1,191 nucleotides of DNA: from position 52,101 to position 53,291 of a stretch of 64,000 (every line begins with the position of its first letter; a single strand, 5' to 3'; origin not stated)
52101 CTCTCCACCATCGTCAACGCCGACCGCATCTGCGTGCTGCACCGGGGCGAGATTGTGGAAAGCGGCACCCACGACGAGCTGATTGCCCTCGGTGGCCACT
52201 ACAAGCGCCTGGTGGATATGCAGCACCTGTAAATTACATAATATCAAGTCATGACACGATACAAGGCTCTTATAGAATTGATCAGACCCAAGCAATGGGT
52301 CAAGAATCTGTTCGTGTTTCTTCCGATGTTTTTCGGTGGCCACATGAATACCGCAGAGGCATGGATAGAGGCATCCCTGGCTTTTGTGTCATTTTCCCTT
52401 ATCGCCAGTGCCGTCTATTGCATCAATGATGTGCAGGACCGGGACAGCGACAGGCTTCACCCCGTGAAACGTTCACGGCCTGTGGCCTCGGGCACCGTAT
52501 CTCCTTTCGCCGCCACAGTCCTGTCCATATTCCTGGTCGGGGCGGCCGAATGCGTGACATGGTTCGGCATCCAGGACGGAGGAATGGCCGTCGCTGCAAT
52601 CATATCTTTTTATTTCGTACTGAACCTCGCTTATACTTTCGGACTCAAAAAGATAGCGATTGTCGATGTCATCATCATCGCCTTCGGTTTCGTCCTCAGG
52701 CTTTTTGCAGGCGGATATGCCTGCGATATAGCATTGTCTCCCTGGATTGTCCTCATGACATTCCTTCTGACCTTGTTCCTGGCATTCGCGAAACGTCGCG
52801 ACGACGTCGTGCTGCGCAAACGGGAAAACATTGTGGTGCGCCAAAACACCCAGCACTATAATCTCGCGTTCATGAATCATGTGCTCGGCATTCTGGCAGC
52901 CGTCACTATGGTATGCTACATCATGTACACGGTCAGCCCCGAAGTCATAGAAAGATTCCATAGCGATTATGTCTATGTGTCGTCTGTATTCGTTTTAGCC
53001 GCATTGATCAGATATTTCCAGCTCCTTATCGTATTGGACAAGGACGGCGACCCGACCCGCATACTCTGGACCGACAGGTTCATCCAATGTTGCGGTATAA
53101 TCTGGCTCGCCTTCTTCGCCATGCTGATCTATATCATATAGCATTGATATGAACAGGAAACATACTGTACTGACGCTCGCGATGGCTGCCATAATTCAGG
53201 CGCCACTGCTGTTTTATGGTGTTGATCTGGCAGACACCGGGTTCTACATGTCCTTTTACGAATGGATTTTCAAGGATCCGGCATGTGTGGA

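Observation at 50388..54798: Operon of an ABC exporter, a decaprenyl-phosphate phosphoribosyltransferase-like UbiA enzyme and a GT-C glycosyltransferase: candidate lipid-linked pentofuranose glycosylation system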

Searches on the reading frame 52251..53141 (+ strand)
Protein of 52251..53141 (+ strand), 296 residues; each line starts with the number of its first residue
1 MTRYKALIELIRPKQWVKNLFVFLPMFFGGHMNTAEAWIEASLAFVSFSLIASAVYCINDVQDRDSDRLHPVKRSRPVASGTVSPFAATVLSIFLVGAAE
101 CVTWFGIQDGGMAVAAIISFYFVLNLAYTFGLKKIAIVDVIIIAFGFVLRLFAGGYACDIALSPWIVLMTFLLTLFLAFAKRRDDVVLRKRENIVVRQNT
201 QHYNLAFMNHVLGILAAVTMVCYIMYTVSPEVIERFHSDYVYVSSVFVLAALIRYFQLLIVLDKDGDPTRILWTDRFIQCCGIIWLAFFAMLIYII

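Call 6: search_protein_families(library=pfam, proteins=[window:52251-53141:+], max_evalue=0.01)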
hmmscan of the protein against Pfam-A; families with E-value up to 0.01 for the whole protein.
window:52251-53141:+ (296 aa): 1 family
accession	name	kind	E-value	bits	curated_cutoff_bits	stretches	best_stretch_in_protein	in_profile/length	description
PF01040.23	UbiA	-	2.3e-21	76.7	34.2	1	36-263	17-236/250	UbiA prenyltransferase family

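Call 7: search_protein_families(library=ncbifam, proteins=[window:52251-53141:+], max_evalue=0.01)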
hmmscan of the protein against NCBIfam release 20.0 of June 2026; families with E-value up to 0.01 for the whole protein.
window:52251-53141:+ (296 aa): 10 families
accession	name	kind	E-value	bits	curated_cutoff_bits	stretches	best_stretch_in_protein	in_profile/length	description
NF008978.0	PRK12324.1-4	equivalog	2.1e-65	220.8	207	1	4-295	32-321/322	decaprenyl-phosphate phosphoribosyltransferase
NF008977.0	PRK12324.1-2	equivalog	4e-63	213.6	234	1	7-293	5-287/297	decaprenyl-phosphate phosphoribosyltransferase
NF006088.0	PRK08238.1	equivalog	1.4e-52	179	351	1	3-291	191-478/482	UbiA family prenyltransferase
NF008976.0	PRK12324.1-1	equivalog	2.2e-49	168.5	474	1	6-293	20-303/306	decaprenyl-phosphate phosphoribosyltransferase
NF009523.0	PRK12884.1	equivalog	1.6e-15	57.1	269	1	2-259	2-247/279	prenyltransferase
TIGR01473.1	cyoE_ctaB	equivalog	3.3e-11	43.5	210.3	1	5-293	1-279/281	heme o synthase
NF003349.0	PRK04375.1-2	equivalog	8.2e-07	28.5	246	1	4-142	25-160/318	heme o synthase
TIGR01474.1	ubiA_proteo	equivalog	7.5e-06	25.6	275.45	1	6-221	3-226/282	4-hydroxybenzoate octaprenyltransferase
NF045897.1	SCO3242_trans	equivalog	0.0013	18.4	260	1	50-118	42-108/287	SCO3242 family prenyltransferase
NF009514.0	PRK12873.1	equivalog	0.0013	18.2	246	1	4-197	10-213/297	4-hydroxybenzoate polyprenyltransferase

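Call 10: search_solved_structures(query=window:52251-53138:+, max_evalue=0.01, show_alignments=1)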
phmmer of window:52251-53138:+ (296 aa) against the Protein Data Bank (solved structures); distinct sequences matched with E-value up to 0.01: 2.
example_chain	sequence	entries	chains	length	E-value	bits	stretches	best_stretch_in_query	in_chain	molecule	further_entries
8j8j_D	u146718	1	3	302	1.9e-40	142.3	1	7-289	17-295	Decaprenyl-phosphate phosphoribosyltransferase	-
8j8k_A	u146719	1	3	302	3.4e-31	111.9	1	7-289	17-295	Decaprenyl-phosphate phosphoribosyltransferase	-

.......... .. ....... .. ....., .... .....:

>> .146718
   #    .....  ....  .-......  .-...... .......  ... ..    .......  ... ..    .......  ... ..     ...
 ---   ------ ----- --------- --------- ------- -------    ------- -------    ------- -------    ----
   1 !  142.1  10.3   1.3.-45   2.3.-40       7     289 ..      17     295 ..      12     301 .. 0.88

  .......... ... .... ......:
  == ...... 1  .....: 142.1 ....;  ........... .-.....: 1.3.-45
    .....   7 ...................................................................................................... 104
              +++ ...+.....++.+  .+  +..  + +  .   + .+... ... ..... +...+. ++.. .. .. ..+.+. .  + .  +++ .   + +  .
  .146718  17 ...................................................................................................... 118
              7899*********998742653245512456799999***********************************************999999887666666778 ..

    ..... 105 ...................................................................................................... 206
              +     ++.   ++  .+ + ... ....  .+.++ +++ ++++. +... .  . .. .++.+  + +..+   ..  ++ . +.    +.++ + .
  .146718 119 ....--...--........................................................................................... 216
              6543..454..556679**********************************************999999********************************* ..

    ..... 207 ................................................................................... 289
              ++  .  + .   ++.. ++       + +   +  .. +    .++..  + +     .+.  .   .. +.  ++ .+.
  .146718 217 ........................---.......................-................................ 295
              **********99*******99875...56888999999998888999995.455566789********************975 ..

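Call 36: find_homologous_proteins(query=window:52251-53138:+, max_evalue=1e-30)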
Query window:52251-53138:+ (296 aa): 7982 proteins with E <= 1e-30 among 8000 candidates; the best 120 are listed.
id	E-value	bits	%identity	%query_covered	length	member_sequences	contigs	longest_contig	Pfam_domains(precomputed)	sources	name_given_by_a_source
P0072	4.8e-188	642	98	100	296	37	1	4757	PF01040.24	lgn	-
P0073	7.9e-114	398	60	97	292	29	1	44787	PF01040.24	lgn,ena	-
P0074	2.2e-113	397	61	98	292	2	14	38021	PF01040.24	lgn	-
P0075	1.4e-112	394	59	97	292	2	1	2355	PF01040.24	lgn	-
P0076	6.4e-112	392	60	97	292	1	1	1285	PF01040.24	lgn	-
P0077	6.6e-112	392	60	97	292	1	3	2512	PF01040.24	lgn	-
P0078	1.1e-111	391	60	97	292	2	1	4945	PF01040.24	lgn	-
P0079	1.5e-111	391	59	97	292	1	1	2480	PF01040.24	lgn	-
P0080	2.3e-110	387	59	100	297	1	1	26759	PF01040.24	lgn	-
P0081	3.9e-110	386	58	98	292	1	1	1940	PF01040.24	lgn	-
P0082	5.2e-110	385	61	98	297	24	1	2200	PF01040.24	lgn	-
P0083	7.6e-110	385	58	98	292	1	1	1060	PF01040.24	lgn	-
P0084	1.9e-109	384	58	97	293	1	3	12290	PF01040.24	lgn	-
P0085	3.9e-108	379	59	97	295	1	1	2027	PF01040.24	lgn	-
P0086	6.2e-103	362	57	99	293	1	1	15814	PF01040.24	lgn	-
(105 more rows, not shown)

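Call 38: find_encoding_contigs(protein=P0073, flank=8000, max_places=2)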
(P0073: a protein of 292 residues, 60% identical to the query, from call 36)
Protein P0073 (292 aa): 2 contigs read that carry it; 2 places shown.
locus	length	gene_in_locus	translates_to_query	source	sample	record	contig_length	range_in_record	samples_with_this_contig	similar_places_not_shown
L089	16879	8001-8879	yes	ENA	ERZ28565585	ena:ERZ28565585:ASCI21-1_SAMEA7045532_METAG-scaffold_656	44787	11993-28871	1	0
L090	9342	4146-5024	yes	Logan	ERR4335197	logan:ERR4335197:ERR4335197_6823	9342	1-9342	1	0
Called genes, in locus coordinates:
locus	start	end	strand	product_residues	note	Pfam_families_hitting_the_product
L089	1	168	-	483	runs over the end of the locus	PF00501:AMP-binding, PF13193:AMP-binding_C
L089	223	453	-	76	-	PF00550:PP-binding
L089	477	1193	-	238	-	PF00106:adh_short, PF08659:KR, PF13561:adh_short_C2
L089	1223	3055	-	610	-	PF00037:Fer4 (faint), PF12838:Fer4_7, PF13187:Fer4_9 (weak), PF14697:Fer4_21 (weak), PF04432:FrhB_FdhB_C, PF00132:Hexapep (weak)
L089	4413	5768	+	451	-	PF13304:AAA_21 (weak), PF13175:AAA_15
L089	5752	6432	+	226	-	-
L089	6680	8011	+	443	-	PF00483:NTP_transferase, PF12804:NTP_transf_3, PF01050:MannoseP_isomer, PF07883:Cupin_2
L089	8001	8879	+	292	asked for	PF01040:UbiA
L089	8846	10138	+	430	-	-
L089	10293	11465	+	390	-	PF13439:Glyco_transf_4, PF13579:Glyco_trans_4_4, PF00534:Glycos_transf_1, PF13692:Glyco_trans_1_4, PF13524:Glyco_trans_1_2, PF20706:GT4-conflict (weak)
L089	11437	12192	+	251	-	PF03808:Glyco_tran_WecG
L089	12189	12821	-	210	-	PF21948:LplA-B_cat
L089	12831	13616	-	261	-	PF00005:ABC_tran, PF13304:AAA_21 (faint)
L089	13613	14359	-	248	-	PF02405:MlaE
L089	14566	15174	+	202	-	PF00485:PRK, PF01121:CoaE (faint)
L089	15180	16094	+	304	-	PF00005:ABC_tran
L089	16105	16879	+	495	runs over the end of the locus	-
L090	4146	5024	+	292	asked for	PF01040:UbiA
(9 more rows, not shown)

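Call 39: find_encoding_contigs(protein=P0080, flank=8000, max_places=2)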
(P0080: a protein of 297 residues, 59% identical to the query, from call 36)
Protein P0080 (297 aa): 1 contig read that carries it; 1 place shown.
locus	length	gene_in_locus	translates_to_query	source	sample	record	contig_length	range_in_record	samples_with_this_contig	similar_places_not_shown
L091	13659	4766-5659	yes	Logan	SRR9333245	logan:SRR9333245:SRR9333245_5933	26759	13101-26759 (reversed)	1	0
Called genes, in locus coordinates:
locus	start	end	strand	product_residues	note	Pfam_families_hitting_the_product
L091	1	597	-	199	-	?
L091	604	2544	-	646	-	PF04055:Radical_SAM (faint), PF08497:Radical_SAM_N, PF11842:DUF3362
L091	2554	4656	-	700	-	PF00270:DEAD (faint), PF04851:ResIII, PF17757:UvrB_inter, PF27431:UvrB_3rd, PF00271:Helicase_C, PF12344:UvrB, PF02151:UVR (weak)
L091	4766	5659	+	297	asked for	PF01040:UbiA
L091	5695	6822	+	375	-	PF00278:Orn_DAP_Arg_deC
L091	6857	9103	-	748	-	PF00580:UvrD-helicase, PF13245:AAA_19, PF13604:AAA_30 (faint), PF01443:Viral_helicase1 (faint), PF13361:UvrD_C, PF13538:UvrD_C_2, PF21196:PcrA_UvrD_tudor (weak)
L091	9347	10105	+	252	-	PF03808:Glyco_tran_WecG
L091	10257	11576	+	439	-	PF19577:DcaP (faint)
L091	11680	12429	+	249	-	PF00106:adh_short, PF01370:Epimerase (weak), PF08659:KR, PF13561:adh_short_C2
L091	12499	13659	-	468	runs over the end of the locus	PF05195:AMP_N, PF00557:Peptidase_M24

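Call 46: search_dna_similar(query=window:52251-53138:+, collection=phages, mode=protein, max_rows=30)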
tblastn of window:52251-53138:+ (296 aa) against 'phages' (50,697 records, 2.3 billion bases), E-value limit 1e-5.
Records with a match: 1; places in all: 1; records where one place covers at least 80% of the query: 1.
Best place of each record, by identity: <60% 1.
By first word of the organism name: Bacteriophage 1.
By host as written in the record: - 1.
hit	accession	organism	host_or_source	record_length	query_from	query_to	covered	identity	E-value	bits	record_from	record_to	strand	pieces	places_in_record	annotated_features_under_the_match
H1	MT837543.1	Bacteriophage sp.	human fecal samples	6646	5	294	98%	51.7%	8e-78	263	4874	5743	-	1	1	record has no annotation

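Call 56: search_protein_families(library=ncbifam, proteins=[L089:8846-10138:+], max_evalue=0.01)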
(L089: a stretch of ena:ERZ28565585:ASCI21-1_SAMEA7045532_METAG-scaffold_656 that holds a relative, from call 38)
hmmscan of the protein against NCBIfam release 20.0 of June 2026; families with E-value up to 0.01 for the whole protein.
L089:8846-10138:+ (430 aa): 0 families

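Call 59: get_annotated_region(hit=H1, flank=6000)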
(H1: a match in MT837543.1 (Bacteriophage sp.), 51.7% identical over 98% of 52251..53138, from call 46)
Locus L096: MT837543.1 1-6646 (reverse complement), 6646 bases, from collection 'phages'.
description: UNVERIFIED: Bacteriophage sp. clone scaffold_5080 genomic sequence.
organism: Bacteriophage sp. (NCBI taxid 38018)
taxonomy: Viruses
host: -; source: human fecal samples; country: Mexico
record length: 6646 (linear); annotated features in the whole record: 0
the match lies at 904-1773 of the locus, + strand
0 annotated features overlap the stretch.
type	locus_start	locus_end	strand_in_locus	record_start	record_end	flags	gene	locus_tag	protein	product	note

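Call 64: search_protein_families(library=pfam, proteins=[L096:1789-2388:+, L096:2385-2741:+, L096:2746-3711:+, L096:3722-5419:+, L089:8846-10138:+], max_evalue=0.01)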
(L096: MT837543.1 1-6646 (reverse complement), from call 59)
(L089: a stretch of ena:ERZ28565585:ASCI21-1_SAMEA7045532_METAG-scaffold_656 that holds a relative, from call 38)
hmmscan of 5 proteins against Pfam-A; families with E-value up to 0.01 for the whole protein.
L096:1789-2388:+ (199 aa): 1 family
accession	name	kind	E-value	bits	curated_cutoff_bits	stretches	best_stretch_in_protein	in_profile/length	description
PF12710.13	HAD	-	1.4e-31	110.9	27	1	5-186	1-188/189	haloacid dehalogenase-like hydrolase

L096:2385-2741:+ (118 aa): 3 families
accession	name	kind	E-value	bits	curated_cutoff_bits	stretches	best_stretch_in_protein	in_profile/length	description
PF00892.27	EamA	-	3.1e-07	31.2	28.2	1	51-116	69-134/135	EamA-like transporter family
PF00893.25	Multi_Drug_Res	-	7e-07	30.1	23.7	1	26-108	10-93/93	Small Multidrug Resistance protein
PF10639.15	TMEM234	-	0.0015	19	30.1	1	35-115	31-112/113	Putative transmembrane family 234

L096:2746-3711:+ (321 aa): 9 families
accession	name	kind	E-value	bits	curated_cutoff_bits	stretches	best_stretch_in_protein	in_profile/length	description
PF01370.27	Epimerase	-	3.3e-35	122.1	20.9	1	4-229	2-240/240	NAD dependent epimerase/dehydratase family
PF16363.11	GDP_Man_Dehyd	-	1.6e-28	100.6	27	1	4-313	1-331/332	GDP-mannose 4,6 dehydratase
PF01073.25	3Beta_HSD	-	7.5e-16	58.4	22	1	5-218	2-230/280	3-beta hydroxysteroid dehydrogenase/isomerase family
PF07993.18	NAD_binding_4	-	8.7e-11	41.9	20.1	1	66-180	90-218/258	Male sterility protein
PF04321.23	RmlD_sub_bind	-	2.9e-10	40.1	27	1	1-165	1-147/287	RmlD substrate binding domain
PF13460.12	NAD_binding_10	-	3.8e-06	27.3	27.2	1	7-170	1-147/184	NAD(P)H-binding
PF02719.21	Polysacc_synt_2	-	0.0011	18.6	20.2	1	18-223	16-223/293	Polysaccharide biosynthesis protein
PF02254.24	TrkA_N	-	0.0023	18.6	23.8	1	7-73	4-71/116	TrkA-N domain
PF03435.24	Sacchrp_dh_NADP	-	0.0097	16.7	25.1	0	5-80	3-84/129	Saccharopine dehydrogenase NADP binding domain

L096:3722-5419:+ (565 aa): 1 family
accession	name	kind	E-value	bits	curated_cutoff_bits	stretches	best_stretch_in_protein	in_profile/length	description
PF19510.5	DUF6044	-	2.4e-103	346.9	27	1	14-564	12-563/564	Protein of unknown function (DUF6044)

L089:8846-10138:+ (430 aa): 0 families

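Call 83: find_encoding_contigs(protein=P0074, flank=8000, max_places=3)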
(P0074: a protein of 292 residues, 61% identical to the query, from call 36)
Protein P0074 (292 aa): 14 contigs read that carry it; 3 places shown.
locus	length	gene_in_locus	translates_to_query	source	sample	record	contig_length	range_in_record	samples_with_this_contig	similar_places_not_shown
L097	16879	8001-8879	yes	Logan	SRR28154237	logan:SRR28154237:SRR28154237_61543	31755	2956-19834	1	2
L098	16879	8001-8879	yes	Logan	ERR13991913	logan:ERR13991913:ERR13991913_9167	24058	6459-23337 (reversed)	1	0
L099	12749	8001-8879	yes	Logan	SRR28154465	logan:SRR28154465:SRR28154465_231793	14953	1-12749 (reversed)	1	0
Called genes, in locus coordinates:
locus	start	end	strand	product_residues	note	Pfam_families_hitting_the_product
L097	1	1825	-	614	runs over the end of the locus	PF04055:Radical_SAM (faint), PF08497:Radical_SAM_N, PF11842:DUF3362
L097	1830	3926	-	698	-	PF00270:DEAD (faint), PF04851:ResIII, PF17757:UvrB_inter, PF27431:UvrB_3rd, PF00271:Helicase_C, PF12344:UvrB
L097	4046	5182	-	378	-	PF00278:Orn_DAP_Arg_deC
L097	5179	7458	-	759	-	PF00580:UvrD-helicase, PF13245:AAA_19, PF13604:AAA_30 (faint), PF01443:Viral_helicase1 (faint), PF13361:UvrD_C, PF13538:UvrD_C_2, PF21196:PcrA_UvrD_tudor (weak)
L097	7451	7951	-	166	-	PF04313:HSDR_N (weak), PF13588:HSDR_N_2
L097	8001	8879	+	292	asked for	PF01040:UbiA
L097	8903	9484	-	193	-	PF02545:Maf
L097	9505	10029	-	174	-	PF08282:Hydrolase_3 (faint), PF00702:Hydrolase (weak)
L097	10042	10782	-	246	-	PF10728:DUF2520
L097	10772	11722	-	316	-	-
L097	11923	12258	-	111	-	PF01192:RNA_pol_Rpb6 (weak)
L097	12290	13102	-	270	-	PF13525:YfiO, PF13174:TPR_6 (faint)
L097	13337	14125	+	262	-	PF03793:PASTA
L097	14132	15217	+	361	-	PF01479:S4, PF00849:PseudoU_synth_2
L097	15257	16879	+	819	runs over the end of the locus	PF03118:RNA_pol_A_CTD (weak)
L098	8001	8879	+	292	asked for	PF01040:UbiA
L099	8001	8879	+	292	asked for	PF01040:UbiA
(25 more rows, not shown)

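Call 89: search_dna_similar(query=window:52251-53138:+, collection=plasmids, mode=protein, max_rows=40, max_evalue=1e-10)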
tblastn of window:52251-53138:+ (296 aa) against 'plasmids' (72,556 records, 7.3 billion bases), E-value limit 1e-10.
Records with a match: 62; places in all: 62; records where one place covers at least 80% of the query: 35.
Best place of each record, by identity: <60% 62.
By first word of the organism name: Rhizobium 6; Sinorhizobium 5; Cereibacter 3; Salipiger 3; Mesorhizobium 3; Sphingomonadaceae 3; Vibrio 3; Streptomyces 2; Natronococcus 2; Paracoccus 2; and 25 more.
By predicted mobility (MOB-suite, as given by PLSDB): non-mobilizable 46; conjugative 10; mobilizable 6.
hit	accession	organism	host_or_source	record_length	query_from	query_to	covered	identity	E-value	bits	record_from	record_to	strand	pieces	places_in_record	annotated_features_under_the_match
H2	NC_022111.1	Prevotella sp. oral taxon 299 str. F0039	Homo sapiens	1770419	5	294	98%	49.3%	2e-70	243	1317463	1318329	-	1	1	none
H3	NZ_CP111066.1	Chondrinema litorale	Seaweed,red alga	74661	3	294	99%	44.4%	5e-62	219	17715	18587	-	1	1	decaprenyl-phosphate phosphoribosyltransferase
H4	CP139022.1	Flammeovirgaceae bacterium SG7u.111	Seagrass,tissue sample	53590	7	294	97%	43.9%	7e-61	215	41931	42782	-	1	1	decaprenyl-phosphate phosphoribosyltransferase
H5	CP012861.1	Persicobacter sp. JZB09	cell culture,soil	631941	3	295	99%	42.2%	9e-50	183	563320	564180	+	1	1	record has no annotation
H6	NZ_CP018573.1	Marivivens sp. JLT3646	cell culture,shallow-sea hydrothermal ...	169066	1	275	93%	36.7%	9e-30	125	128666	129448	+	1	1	decaprenyl-phosphate phosphoribosyltransferase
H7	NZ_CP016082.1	Streptomyces sp. SAT1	Adenophora trachelioides Maxim.,single ...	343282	5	292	97%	34.7%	1e-28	122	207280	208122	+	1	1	UbiA prenyltransferase family protein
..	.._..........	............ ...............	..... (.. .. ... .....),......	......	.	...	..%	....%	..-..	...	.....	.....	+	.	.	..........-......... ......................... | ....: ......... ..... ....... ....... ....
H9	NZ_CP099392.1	Natronococcus sp. CG52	cell culture,salt lake sediment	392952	6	275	91%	35.9%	4e-23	106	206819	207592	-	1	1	UbiA prenyltransferase family protein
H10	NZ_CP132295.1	Natronococcus sp. AD-5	cell culture,sediment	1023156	1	276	93%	35.0%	9e-23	105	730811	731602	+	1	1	record has no annotation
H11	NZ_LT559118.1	Nonomuraea gerenzanensis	-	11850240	2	296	100%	31.1%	3e-25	112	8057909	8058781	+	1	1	none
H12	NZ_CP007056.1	Halostagnicola larsenii XH-48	-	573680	5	276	92%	33.7%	2e-18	93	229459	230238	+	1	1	decaprenyl-phosphate phosphoribosyltransferase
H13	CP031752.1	Cereibacter sphaeroides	cell culture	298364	8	288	95%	32.3%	1e-22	104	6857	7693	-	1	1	UbiA family prenyltransferase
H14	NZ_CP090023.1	Cereibacter azotoformans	cell culture,Aquaculture sediment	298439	8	288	95%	32.3%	1e-22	104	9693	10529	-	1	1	UbiA family prenyltransferase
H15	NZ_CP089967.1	Cereibacter azotoformans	Owen's River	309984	8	288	95%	32.3%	2e-22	104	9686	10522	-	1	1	UbiA family prenyltransferase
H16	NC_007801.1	Jannaschia sp. CCS1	-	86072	3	279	94%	32.8%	1e-20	99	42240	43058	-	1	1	UbiA family prenyltransferase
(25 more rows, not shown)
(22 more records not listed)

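Call 91: get_annotated_region(hit=H2, flank=8000)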
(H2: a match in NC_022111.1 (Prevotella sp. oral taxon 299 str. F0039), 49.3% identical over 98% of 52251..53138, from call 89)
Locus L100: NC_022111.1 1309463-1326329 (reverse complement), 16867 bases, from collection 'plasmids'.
description: Prevotella sp. oral taxon 299 str. F0039 plasmid unnamed, complete sequence
organism: Prevotella sp. oral taxon 299 str. F0039 (NCBI taxid 575614)
taxonomy: Bacteria; Bacteroidota; Bacteroidia; Bacteroidales; Prevotellaceae; Prevotella; Prevotella sp. oral taxon 299; Prevotella sp. oral taxon 299 str. F0039
host: -; source: Homo sapiens; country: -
typing (MOB-suite, as given by PLSDB): non-mobilizable; replicon rep_cluster_406,rep_cluster_742,rep_cluster_90; mating-pair formation MPF_T
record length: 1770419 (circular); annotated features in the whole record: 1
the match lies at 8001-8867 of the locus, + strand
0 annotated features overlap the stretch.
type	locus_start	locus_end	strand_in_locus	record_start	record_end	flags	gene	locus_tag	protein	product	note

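Call 92: get_annotated_region(hit=H3, flank=8000)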
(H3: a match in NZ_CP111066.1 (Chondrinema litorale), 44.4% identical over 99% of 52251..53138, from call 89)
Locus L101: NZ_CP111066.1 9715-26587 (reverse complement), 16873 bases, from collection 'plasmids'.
description: Chondrinema litorale strain WSW3-B12 plasmid unnamed24, complete sequence
organism: Chondrinema litorale (NCBI taxid 2994555)
taxonomy: Bacteria; Bacteroidota; Cytophagia; Cytophagales; Flammeovirgaceae; Chondrinema; Chondrinema litorale
host: -; source: Seaweed,red alga; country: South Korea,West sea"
typing (MOB-suite, as given by PLSDB): non-mobilizable
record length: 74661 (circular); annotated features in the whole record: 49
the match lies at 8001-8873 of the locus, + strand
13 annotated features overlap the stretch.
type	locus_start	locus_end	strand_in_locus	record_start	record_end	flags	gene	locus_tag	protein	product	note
CDS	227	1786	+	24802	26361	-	-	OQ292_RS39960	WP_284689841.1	hypothetical protein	-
CDS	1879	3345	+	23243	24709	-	-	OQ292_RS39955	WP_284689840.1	DUF2723 domain-containing protein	-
CDS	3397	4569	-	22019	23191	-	-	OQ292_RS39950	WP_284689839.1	IS3 family transposase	-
CDS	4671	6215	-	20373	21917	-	-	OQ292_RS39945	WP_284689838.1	glycosyltransferase family 39 protein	-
CDS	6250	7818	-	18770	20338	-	-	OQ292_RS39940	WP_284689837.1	hypothetical protein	-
CDS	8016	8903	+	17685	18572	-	-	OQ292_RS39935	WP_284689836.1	decaprenyl-phosphate phosphoribosyltransferase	-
CDS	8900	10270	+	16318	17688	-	-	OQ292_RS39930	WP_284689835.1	FAD-binding oxidoreductase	-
CDS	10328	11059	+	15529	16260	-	-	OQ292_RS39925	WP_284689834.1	SDR family oxidoreductase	-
CDS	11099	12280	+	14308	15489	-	-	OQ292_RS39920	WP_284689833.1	acyltransferase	-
CDS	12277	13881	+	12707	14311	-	-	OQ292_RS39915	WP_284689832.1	glycosyltransferase family 39 protein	-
CDS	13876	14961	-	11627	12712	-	-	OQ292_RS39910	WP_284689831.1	acyltransferase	-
CDS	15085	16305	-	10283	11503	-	-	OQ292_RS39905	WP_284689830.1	hypothetical protein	-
CDS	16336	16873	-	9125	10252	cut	-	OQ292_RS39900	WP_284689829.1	hypothetical protein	-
